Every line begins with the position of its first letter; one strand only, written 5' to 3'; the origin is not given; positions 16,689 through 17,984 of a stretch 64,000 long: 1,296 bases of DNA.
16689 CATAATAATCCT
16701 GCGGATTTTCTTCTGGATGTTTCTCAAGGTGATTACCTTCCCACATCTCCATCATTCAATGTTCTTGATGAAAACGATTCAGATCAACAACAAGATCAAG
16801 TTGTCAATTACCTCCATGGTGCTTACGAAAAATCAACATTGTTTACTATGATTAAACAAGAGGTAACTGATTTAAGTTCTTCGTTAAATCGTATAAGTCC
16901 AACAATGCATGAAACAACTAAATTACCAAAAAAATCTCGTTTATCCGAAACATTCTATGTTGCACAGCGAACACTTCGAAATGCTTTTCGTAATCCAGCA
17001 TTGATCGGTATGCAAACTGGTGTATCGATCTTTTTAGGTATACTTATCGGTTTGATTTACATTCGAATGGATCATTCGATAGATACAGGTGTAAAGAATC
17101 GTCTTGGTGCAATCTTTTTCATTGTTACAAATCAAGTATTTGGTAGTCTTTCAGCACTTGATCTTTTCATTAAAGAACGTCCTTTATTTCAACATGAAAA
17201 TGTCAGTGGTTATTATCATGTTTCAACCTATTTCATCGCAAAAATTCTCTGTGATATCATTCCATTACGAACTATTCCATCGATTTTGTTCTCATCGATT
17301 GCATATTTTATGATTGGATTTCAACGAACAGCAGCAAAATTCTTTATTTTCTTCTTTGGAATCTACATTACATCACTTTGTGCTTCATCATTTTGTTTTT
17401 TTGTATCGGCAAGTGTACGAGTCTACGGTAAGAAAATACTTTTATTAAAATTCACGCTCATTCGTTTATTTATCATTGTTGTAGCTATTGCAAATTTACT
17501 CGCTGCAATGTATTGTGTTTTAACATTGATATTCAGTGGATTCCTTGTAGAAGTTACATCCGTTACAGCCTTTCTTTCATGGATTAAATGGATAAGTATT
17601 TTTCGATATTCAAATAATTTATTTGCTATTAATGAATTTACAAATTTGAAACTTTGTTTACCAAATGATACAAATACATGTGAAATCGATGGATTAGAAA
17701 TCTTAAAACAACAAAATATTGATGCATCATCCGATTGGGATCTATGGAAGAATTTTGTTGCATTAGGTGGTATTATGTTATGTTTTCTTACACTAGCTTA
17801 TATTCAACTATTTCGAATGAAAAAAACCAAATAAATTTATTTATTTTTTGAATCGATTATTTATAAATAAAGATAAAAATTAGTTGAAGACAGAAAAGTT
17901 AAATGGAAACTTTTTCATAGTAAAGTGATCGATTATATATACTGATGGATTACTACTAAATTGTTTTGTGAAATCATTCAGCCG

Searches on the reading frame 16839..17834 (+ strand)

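Call 10: search_protein_families(library=pfam, proteins=[window:16839-17834:+])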
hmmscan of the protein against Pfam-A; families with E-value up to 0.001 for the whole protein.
window:16839-17834:+ (331 aa): 1 family
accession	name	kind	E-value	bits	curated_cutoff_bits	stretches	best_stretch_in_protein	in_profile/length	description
PF01061.29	ABC2_membrane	-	1.4e-37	129.8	26.9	1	38-267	3-211/211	ABC-2 type transporter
